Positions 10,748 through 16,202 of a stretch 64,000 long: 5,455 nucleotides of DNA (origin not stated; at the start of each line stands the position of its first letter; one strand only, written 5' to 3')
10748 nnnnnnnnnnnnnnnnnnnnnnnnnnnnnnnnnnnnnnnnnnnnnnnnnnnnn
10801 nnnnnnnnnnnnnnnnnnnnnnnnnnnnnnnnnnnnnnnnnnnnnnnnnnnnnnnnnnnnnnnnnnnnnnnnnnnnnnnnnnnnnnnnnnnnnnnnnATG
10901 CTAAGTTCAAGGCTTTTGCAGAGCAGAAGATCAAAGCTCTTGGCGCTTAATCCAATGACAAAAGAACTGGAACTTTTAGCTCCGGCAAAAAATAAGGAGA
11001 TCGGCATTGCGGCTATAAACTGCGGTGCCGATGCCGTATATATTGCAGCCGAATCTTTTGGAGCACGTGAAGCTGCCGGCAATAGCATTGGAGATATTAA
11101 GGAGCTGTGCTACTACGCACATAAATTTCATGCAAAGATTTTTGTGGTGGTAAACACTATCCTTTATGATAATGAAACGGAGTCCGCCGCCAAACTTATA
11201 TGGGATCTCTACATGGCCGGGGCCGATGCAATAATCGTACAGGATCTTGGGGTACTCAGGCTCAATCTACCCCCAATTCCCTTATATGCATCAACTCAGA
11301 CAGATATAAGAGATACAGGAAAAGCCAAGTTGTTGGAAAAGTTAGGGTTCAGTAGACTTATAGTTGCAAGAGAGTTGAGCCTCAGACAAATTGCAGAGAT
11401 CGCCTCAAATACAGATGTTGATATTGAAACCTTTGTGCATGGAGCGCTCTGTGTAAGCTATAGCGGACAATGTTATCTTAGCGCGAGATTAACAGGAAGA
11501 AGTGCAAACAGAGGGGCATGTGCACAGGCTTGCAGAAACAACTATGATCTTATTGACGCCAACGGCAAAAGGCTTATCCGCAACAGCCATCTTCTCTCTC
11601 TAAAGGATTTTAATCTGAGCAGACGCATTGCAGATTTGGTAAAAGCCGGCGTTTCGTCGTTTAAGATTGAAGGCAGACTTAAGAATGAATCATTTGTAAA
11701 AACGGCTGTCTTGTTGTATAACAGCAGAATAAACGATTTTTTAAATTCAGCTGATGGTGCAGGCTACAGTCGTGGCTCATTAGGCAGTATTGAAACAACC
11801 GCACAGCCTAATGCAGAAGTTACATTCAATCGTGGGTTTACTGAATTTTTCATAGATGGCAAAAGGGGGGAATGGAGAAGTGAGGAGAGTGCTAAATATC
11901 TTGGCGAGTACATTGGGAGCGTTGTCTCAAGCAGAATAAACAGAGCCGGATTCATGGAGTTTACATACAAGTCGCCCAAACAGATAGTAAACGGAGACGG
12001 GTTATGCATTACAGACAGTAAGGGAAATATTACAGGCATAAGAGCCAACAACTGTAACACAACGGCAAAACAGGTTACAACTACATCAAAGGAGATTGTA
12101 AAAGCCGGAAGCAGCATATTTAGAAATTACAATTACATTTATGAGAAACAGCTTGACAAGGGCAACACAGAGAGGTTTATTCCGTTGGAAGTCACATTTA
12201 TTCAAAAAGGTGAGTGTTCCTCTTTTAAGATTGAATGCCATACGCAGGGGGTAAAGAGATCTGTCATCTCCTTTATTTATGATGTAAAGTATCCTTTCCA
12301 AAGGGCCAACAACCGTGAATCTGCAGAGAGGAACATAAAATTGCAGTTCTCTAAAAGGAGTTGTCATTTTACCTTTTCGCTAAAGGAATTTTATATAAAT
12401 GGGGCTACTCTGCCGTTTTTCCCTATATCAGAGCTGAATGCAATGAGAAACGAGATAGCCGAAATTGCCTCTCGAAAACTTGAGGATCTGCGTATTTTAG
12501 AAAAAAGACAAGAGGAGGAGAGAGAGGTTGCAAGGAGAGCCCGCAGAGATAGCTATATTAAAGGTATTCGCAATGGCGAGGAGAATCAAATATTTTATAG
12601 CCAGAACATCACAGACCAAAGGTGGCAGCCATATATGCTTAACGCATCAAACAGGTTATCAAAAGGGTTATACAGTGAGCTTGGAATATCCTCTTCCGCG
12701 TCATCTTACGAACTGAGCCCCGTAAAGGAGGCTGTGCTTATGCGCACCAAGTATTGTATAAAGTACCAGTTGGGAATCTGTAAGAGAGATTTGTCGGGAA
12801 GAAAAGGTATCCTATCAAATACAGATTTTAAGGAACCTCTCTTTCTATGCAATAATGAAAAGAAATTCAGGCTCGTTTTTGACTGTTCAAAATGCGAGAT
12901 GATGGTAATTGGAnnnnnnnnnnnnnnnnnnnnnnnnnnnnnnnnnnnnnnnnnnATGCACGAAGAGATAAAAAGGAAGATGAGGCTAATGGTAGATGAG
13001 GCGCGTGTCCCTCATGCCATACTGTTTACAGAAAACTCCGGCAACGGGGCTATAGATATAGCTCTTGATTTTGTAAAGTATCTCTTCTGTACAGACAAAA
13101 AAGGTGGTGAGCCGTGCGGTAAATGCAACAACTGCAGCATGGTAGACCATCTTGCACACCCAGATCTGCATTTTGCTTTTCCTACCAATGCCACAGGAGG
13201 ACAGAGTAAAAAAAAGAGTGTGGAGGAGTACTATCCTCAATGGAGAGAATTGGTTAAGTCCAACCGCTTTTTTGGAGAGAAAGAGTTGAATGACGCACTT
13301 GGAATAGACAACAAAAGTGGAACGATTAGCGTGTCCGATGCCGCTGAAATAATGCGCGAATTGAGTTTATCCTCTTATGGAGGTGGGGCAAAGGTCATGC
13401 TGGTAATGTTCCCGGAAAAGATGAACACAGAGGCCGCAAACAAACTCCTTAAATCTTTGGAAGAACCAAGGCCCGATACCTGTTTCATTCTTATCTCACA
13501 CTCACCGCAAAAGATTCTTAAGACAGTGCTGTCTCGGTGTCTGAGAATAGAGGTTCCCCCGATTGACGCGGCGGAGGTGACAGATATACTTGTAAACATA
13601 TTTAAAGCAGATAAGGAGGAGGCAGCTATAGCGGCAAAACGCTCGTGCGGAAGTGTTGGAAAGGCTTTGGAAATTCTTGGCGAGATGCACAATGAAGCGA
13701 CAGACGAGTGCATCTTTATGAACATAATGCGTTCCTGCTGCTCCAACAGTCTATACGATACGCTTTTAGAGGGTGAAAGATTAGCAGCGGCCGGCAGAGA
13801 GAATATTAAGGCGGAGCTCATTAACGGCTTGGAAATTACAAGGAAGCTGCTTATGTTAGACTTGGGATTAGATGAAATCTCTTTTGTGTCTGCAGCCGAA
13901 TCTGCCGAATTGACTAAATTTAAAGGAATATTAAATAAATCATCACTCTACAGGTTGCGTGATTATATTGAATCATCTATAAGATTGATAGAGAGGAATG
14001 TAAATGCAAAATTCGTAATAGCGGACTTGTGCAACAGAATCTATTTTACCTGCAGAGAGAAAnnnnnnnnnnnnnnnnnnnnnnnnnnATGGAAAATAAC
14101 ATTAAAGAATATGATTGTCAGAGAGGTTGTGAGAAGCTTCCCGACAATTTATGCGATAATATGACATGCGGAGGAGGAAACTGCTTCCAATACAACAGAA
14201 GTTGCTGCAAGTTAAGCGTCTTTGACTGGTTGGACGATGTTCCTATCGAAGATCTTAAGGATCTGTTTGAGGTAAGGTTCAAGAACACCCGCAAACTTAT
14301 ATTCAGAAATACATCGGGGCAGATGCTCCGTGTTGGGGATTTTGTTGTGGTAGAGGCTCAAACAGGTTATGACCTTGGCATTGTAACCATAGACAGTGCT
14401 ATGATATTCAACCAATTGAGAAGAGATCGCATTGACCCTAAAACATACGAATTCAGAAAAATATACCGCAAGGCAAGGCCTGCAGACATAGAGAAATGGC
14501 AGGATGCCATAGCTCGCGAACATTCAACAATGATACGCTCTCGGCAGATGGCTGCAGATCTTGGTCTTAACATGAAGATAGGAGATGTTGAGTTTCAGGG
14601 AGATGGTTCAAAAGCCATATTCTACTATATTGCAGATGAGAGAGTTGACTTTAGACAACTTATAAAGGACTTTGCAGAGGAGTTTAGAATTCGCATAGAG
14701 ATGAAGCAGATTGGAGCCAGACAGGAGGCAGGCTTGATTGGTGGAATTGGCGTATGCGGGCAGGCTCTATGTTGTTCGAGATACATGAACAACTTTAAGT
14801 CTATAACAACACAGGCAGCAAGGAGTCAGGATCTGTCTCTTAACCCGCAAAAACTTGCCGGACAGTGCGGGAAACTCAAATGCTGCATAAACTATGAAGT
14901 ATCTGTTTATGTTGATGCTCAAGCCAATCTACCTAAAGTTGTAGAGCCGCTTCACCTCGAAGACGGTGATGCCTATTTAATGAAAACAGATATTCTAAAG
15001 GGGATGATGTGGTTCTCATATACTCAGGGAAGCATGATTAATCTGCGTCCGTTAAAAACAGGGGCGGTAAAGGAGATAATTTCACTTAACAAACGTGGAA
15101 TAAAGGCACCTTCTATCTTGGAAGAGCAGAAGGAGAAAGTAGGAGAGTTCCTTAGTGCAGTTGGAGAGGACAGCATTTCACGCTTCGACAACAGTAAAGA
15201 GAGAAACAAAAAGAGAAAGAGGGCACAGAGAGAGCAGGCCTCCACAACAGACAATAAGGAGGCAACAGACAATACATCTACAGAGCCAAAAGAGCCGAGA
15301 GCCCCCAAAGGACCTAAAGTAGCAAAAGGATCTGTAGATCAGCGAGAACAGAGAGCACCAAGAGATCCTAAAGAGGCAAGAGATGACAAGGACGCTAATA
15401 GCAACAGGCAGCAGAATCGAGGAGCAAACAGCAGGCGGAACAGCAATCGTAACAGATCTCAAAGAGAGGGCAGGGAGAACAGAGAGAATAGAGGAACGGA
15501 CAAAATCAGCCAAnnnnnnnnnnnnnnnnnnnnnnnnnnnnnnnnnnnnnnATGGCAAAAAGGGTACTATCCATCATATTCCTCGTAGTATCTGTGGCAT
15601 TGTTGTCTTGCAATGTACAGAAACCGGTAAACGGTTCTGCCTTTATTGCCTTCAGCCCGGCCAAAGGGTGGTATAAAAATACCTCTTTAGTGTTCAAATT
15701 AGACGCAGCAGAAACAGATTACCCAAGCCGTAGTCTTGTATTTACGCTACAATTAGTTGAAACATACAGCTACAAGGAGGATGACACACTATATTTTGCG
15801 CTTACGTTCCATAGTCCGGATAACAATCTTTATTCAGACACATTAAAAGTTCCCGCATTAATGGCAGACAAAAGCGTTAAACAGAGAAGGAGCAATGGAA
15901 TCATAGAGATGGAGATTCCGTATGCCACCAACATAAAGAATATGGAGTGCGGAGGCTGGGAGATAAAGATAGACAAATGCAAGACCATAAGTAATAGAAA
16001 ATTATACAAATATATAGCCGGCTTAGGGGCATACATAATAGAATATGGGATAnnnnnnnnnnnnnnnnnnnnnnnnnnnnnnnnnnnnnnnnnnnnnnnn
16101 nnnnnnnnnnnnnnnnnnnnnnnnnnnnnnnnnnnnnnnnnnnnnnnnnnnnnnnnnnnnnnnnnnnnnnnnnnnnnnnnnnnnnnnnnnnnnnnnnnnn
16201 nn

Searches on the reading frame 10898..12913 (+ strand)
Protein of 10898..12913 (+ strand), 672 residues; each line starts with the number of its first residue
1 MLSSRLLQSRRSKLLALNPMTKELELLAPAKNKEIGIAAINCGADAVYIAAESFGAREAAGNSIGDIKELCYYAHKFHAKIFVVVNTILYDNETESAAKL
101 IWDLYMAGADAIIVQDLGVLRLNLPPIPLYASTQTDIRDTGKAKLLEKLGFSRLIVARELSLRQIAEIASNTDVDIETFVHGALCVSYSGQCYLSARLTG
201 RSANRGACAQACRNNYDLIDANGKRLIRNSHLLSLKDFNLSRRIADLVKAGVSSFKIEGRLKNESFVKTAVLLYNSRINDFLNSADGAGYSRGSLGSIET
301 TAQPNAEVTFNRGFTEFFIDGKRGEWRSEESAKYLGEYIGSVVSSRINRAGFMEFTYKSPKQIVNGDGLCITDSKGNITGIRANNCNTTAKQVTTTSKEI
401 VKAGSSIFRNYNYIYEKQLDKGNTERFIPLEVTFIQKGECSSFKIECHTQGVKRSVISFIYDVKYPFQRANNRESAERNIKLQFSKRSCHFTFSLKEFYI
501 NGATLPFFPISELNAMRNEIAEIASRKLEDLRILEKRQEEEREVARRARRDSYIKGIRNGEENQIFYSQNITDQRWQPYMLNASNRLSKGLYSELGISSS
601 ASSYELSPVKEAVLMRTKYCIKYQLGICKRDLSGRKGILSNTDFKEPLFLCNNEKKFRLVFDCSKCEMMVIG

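Call 64: search_protein_families(library=pfam, proteins=[window:10898-12913:+], max_evalue=0.00001)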
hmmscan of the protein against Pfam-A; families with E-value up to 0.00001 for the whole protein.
window:10898-12913:+ (672 aa): 2 families
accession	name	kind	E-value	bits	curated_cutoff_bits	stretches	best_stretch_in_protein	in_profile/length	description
PF01136.24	Peptidase_U32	-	1.8e-69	234.1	22.4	1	95-323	2-231/233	Peptidase family U32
PF12392.13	DUF3656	-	5.1e-10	40.5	22.1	1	407-524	1-104/109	Collagenase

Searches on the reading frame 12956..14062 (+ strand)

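Call 64: search_protein_families(library=pfam, proteins=[window:12956-14062:+], max_evalue=0.00001)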
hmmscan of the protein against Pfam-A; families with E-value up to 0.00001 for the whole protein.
window:12956-14062:+ (369 aa): 1 family
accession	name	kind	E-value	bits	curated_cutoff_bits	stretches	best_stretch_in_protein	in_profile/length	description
PF13177.12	DNA_pol3_delta2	-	2.9e-40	138.3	27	1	2-203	2-160/161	DNA polymerase III, delta subunit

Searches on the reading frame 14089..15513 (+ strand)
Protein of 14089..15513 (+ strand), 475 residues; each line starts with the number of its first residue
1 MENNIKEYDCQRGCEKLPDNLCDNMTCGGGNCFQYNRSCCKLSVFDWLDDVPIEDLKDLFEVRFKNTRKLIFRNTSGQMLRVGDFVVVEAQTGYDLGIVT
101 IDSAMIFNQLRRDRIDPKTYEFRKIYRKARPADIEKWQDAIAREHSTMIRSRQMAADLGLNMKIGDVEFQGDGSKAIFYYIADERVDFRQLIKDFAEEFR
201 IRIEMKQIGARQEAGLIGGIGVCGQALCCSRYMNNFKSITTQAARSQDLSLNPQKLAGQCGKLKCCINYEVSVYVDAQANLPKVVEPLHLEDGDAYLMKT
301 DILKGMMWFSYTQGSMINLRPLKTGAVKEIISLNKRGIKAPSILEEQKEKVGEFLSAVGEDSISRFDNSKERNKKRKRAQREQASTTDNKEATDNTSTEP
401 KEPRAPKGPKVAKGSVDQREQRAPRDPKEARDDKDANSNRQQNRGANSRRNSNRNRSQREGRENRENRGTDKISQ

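Call 65: search_protein_families(library=pfam, proteins=[window:14089-15513:+], max_evalue=0.00001)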
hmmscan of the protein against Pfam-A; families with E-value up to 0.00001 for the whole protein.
window:14089-15513:+ (475 aa): 1 family
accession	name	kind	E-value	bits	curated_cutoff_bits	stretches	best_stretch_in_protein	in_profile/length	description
PF04468.17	PSP1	-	6.1e-30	103.8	27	1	124-208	2-86/86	PSP1 C-terminal conserved region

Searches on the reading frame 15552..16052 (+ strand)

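Call 65: search_protein_families(library=pfam, proteins=[window:15552-16052:+], max_evalue=0.00001)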
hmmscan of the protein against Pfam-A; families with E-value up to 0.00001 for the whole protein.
window:15552-16052:+ (167 aa): 1 family
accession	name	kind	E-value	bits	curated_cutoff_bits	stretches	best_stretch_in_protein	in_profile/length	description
PF14109.11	GldH_lipo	-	2.4e-06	28.8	27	1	36-141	10-111/129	GldH lipoprotein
